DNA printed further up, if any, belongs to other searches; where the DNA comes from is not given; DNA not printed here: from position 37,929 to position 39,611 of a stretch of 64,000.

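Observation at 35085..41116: Candidate undescribed pathway: cysteate-synthase-like enzyme + decarboxylase + two TPR/ATP-grasp ligases (possible taurine-type amine made and then ligated)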

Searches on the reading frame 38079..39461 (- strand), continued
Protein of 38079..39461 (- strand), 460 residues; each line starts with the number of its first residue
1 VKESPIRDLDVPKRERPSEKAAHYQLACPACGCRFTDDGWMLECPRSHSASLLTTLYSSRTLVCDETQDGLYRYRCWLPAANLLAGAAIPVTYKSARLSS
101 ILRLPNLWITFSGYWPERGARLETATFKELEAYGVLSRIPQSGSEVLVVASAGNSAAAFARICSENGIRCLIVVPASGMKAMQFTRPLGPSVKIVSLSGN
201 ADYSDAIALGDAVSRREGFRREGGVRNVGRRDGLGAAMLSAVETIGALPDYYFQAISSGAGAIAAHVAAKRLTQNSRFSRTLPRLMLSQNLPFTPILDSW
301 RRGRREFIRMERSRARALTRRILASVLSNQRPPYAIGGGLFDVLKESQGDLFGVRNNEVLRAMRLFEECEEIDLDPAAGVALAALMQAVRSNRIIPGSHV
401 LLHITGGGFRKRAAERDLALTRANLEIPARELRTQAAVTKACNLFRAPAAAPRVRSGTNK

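Call 48: find_related_loci(query=window:38079-39461:-, collection=metagenome_contigs, flank=10000)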
Query window:38079-39461:- (460 aa) in metagenome_contigs; peptide patterns used: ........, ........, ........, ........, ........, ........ (x = any residue, [..] = any of these).
432 stretches matched a pattern; 375 encode a relative of the query (tblastn E <= 1e-3); the best 80 are kept; 80 distinct loci.
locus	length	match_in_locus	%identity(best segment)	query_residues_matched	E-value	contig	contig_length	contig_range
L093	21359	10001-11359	63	1-447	0e+0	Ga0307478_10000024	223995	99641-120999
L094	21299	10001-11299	65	22-454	2e-178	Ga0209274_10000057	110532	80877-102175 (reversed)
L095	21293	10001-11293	64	17-447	3e-178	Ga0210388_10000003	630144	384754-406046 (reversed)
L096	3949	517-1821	65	13-445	0e+0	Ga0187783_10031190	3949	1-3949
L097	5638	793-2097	64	13-445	1e-176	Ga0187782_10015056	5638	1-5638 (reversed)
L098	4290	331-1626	64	22-453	5e-180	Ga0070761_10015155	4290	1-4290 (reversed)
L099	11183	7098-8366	65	23-445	1e-172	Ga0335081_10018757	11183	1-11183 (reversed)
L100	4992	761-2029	63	23-445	2e-176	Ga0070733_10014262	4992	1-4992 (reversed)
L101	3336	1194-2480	64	17-445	3e-180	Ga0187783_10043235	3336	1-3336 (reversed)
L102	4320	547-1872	60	15-453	2e-176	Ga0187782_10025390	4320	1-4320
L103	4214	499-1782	65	17-445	4e-176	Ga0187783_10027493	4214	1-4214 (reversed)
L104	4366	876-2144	64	23-445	1e-175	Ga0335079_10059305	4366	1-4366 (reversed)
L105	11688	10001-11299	62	23-451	1e-169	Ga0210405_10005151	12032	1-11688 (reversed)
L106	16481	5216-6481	61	23-445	5e-171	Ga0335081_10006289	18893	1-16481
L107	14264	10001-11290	62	16-445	8e-167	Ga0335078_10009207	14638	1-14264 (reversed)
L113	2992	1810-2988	65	23-415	1e-173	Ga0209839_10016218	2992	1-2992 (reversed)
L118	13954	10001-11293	53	15-446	2e-149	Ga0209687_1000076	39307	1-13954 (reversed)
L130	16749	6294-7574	53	19-445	4e-144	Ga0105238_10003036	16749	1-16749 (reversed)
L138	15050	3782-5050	51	24-446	6e-142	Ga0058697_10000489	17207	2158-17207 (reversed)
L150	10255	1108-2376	50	23-445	3e-127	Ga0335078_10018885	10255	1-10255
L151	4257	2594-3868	49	21-448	8e-129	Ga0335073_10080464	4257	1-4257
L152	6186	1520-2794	46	23-450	1e-124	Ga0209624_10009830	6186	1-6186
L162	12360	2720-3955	46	17-428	1e-120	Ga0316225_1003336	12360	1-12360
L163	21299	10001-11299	48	12-445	7e-120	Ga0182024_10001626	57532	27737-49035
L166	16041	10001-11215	46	24-428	1e-119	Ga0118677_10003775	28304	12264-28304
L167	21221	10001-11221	46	24-430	2e-119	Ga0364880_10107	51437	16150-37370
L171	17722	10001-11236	46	17-428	7e-119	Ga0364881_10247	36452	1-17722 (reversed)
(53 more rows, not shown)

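Call 60: search_protein_families(library=pfam, proteins=[L103:1905-2504:-, L118:1260-9788:+, L162:1820-2485:+, L166:11343-13139:+, L093:11650-12720:+, L138:5101-6519:+, L130:7586-9283:-, L167:13260-13988:-, L166:7505-8350:+, L171:8355-9062:-], max_evalue=0.001)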
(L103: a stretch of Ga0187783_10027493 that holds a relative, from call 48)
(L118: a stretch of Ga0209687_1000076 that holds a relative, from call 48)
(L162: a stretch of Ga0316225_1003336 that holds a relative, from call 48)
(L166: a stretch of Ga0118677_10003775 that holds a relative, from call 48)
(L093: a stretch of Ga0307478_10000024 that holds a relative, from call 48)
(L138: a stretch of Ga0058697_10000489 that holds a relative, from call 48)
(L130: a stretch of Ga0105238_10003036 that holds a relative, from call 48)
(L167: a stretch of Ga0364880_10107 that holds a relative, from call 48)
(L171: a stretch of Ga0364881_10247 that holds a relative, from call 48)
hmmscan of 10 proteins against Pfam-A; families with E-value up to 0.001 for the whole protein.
L103:1905-2504:- (199 aa): 3 families
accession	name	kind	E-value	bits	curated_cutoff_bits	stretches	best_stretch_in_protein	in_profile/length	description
PF14276.11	DUF4363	-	2e-06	28.2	27.5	0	20-65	3-48/107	Domain of unknown function (DUF4363)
PF07361.16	Cytochrom_B562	-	0.00016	22.7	30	0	29-60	62-93/102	Cytochrome b562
PF13779.11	DUF4175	-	0.00069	18.2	27.3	1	25-176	459-601/825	Domain of unknown function (DUF4175)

L118:1260-9788:+ (2842 aa): 7 families
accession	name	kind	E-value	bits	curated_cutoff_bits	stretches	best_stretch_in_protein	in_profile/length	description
PF00501.34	AMP-binding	-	3.5e-236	783.6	29.9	3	1174-1522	1-384/384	AMP-binding enzyme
PF00668.25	Condensation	-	2.2e-223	742.4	30.6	2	1770-2211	4-455/456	Condensation domain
PF00550.31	PP-binding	-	2.7e-48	162.5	20.8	3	1685-1747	2-66/67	Phosphopantetheine attachment site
PF13193.12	AMP-binding_C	-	3.4e-27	95.6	24.5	2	1581-1656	1-76/76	AMP-binding enzyme C-terminal domain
PF23024.1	AMP-dom_DIP2-like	-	1.4e-11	44.8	27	1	467-577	2-107/110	Disco-interacting protein 2-like, AMP domain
PF23297.2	ACP_SdgA_C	-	2e-07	31.5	27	1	605-676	9-80/95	Highly reducing polyketide synthase sdgA, C-terminal ACP domain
PF24919.1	Mug62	-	2.3e-06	27.8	27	1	497-577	52-149/164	Meiotically up-regulated gene 62 protein-like domain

L162:1820-2485:+ (221 aa): 1 family
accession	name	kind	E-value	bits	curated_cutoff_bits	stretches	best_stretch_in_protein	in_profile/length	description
PF09365.15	DUF2461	-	8.7e-69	232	22.8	1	4-210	2-208/208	Conserved hypothetical protein (DUF2461)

L166:11343-13139:+ (598 aa): 7 families
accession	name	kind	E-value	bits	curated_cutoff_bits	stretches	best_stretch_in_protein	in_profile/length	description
PF16927.11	HisKA_7TM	-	1.2e-48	166.3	28.6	1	15-234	3-224/224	N-terminal 7TM region of histidine kinase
PF02518.31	HATPase_c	-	9.7e-20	71.5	26.4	1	480-589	2-109/111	Histidine kinase-, DNA gyrase B-, and HSP90-like ATPase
PF00512.31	HisKA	-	1.8e-11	44.4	26.9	1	374-436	6-65/66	His Kinase A (phospho-acceptor) domain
PF13426.13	PAS_9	-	6.5e-10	39.6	27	1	245-340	1-102/103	PAS domain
PF00989.32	PAS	-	1.8e-08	34.8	22.6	1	237-339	3-113/113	PAS fold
PF08448.16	PAS_4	-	4.5e-08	33.7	23.1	1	242-343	2-109/110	PAS fold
PF13188.13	PAS_8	-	0.0002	21.6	21.8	1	238-264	4-30/65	PAS domain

L093:11650-12720:+ (356 aa): 1 family
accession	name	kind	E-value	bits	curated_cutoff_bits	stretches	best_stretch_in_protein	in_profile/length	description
PF00990.26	GGDEF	-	3.5e-39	134.6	23.8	1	195-350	1-160/161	Diguanylate cyclase, GGDEF domain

L138:5101-6519:+ (472 aa): 1 family
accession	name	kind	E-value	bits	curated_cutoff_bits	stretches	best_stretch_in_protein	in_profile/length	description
PF00202.27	Aminotran_3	-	1.9e-62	211.7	30.5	1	65-457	9-399/403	Aminotransferase class-III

L130:7586-9283:- (565 aa): 4 families
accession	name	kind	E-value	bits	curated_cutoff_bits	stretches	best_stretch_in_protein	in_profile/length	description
PF00005.33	ABC_tran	-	1.9e-25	90.5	25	1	356-491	3-136/137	ABC transporter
PF00664.28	ABC_membrane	-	1.1e-05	25.7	28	1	20-191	4-176/274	ABC transporter transmembrane region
PF02463.25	SMC_N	-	8.3e-05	22.6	40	0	463-537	136-212/220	RecF/RecN/SMC N terminal domain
PF13304.12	AAA_21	-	0.00018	22.1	27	0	370-387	5-22/304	AAA domain, putative AbiEii toxin, Type IV TA system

L167:13260-13988:- (242 aa): 0 families

L166:7505-8350:+ (281 aa): 1 family
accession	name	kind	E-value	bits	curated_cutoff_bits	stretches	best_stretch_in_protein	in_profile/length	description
PF00160.26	Pro_isomerase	-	3.8e-41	141.4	21.7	1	39-275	2-155/159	Cyclophilin type peptidyl-prolyl cis-trans isomerase/CLD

L171:8355-9062:- (235 aa): 2 families
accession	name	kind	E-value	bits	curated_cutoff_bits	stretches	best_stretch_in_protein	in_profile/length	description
PF01128.25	IspD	-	1.1e-49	169.6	27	1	17-231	3-219/221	2-C-methyl-D-erythritol 4-phosphate cytidylyltransferase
PF12804.13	NTP_transf_3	-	3.2e-11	44.1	27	1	17-144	1-121/160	MobA-like NTP transferase domain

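Call 96: search_protein_families(library=pfam, proteins=[L150:5872-8178:+, L163:14682-16358:+], max_evalue=0.0001)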
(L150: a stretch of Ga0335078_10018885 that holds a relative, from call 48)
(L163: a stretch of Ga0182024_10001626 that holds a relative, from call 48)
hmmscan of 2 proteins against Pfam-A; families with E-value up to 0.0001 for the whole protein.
L150:5872-8178:+ (768 aa): 21 families
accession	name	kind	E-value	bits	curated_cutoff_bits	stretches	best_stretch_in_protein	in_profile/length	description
PF14559.12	TPR_19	-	2.2e-42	143.7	25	2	668-724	6-62/68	Tetratricopeptide repeat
PF13432.12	TPR_16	-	2.5e-38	130.5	32.7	2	693-751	3-59/65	Tetratricopeptide repeat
PF07719.23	TPR_2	-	1.7e-33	112.4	27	0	27-57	1-31/34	Tetratricopeptide repeat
PF13428.12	TPR_14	-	1.6e-32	109.1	23.5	0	585-626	2-43/44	Tetratricopeptide repeat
PF13414.12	TPR_11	-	4.4e-26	90.7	26.8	1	34-75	1-42/42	TPR repeat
PF13431.12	TPR_17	-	1.4e-21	75.3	24.4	0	713-741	5-33/34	Tetratricopeptide repeat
PF13181.12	TPR_8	-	1.5e-20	72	25.7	0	585-616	2-33/34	Tetratricopeptide repeat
PF23914.1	TPR_CcmH_CycH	-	5.4e-16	59.3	42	0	461-548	63-153/158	Cytochrome c-type biogenesis protein H TPR domain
PF12895.13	ANAPC3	-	1.9e-13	50.9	27.2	0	668-745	4-80/82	Anaphase-promoting complex, cyclosome, subunit 3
PF00515.34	TPR_1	-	2.2e-13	49.8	27.8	0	27-57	1-31/34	Tetratricopeptide repeat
PF13371.12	TPR_9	-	9.5e-13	48.4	35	0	697-764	5-72/73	Tetratricopeptide repeat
PF14561.12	TPR_20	-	2.5e-10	41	25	0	704-751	5-51/90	Tetratricopeptide repeat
PF13424.12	TPR_12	-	3.9e-09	37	30.1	0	28-89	4-73/77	Tetratricopeptide repeat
PF13174.12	TPR_6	-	1.9e-08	34.9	26.3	0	450-480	2-32/33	Tetratricopeptide repeat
PF13429.12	TPR_15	-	4e-08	33.4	26.2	1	485-742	11-269/280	Tetratricopeptide repeat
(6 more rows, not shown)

L163:14682-16358:+ (558 aa): 19 families
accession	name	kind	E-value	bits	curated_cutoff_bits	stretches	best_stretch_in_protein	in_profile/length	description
PF00515.34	TPR_1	-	4.3e-48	159.7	27.8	5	179-212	1-34/34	Tetratricopeptide repeat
PF13414.12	TPR_11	-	2.7e-47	158.6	26.8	4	186-227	1-42/42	TPR repeat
PF07719.23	TPR_2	-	4.3e-44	145.4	27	4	179-212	1-34/34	Tetratricopeptide repeat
PF13424.12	TPR_12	-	3.3e-43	146.2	30.1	5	178-243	2-75/77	Tetratricopeptide repeat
PF13181.12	TPR_8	-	5.9e-40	132.5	25.7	2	180-212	2-34/34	Tetratricopeptide repeat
PF13374.12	TPR_10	-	1.4e-29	101.6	27.5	1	115-140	6-31/42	Tetratricopeptide repeat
PF13431.12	TPR_17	-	9.6e-29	97.7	24.4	2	201-233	1-33/34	Tetratricopeptide repeat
PF13432.12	TPR_16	-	9.2e-28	96.8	32.7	2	149-212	1-64/65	Tetratricopeptide repeat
PF13176.12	TPR_7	-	2e-27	93.3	27.9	0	183-211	3-31/36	Tetratricopeptide repeat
PF14559.12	TPR_19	-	4.8e-23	81.7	25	2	157-216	3-62/68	Tetratricopeptide repeat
PF13428.12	TPR_14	-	3.3e-22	77.1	23.5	1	182-220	4-42/44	Tetratricopeptide repeat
PF07721.20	TPR_4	-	2.6e-15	55.9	27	0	79-102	3-26/26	Tetratricopeptide repeat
PF13371.12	TPR_9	-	1.3e-14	54.4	35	1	186-253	2-69/73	Tetratricopeptide repeat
PF13174.12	TPR_6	-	4.9e-13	49.2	26.3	0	181-207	2-28/33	Tetratricopeptide repeat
PF24575.1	TPR_Slam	-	8e-13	49.2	35.2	0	142-198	42-100/104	Surface lipoprotein assembly modifier, N-terminal TPR repeats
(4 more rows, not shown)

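Call 97: search_protein_families(library=pfam, proteins=[L152:619-1206:+, L152:4837-5874:-, L150:57-410:+, L163:9252-9809:+, L151:96-2423:+], max_evalue=0.0001)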
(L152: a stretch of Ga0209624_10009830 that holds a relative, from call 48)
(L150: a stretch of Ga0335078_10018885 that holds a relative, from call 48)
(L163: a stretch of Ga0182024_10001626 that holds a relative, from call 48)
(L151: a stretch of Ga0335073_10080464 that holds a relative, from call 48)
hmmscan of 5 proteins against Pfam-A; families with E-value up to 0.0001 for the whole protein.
L152:619-1206:+ (195 aa): 0 families

L152:4837-5874:- (345 aa): 1 family
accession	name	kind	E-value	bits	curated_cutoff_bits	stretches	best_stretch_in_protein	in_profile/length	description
PF22352.2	K319L-like_PKD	-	6.5e-06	26.5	27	0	138-209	9-84/84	K319L-like, PKD domain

L150:57-410:+ (117 aa): 0 families

L163:9252-9809:+ (185 aa): 0 families

L151:96-2423:+ (775 aa): 8 families
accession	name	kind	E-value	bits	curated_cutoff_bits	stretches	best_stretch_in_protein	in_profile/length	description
PF00282.25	Pyridoxal_deC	-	1.5e-50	172.4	27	1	1-210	169-375/375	Pyridoxal-dependent decarboxylase conserved domain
PF07719.23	TPR_2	-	1.3e-11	44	27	0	314-345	3-34/34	Tetratricopeptide repeat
PF00515.34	TPR_1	-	1.5e-09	37.7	27.8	0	387-413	8-34/34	Tetratricopeptide repeat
PF13428.12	TPR_14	-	6.3e-08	33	23.5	0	385-420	6-41/44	Tetratricopeptide repeat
PF13414.12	TPR_11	-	1.7e-07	31.2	26.8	0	388-420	2-34/42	TPR repeat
PF14559.12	TPR_19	-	2.3e-06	28.3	25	0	391-434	2-45/68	Tetratricopeptide repeat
PF13424.12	TPR_12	-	2.7e-06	27.9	30.1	0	315-375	13-74/77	Tetratricopeptide repeat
PF13432.12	TPR_16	-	1.8e-05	25.5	32.7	0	387-426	4-43/65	Tetratricopeptide repeat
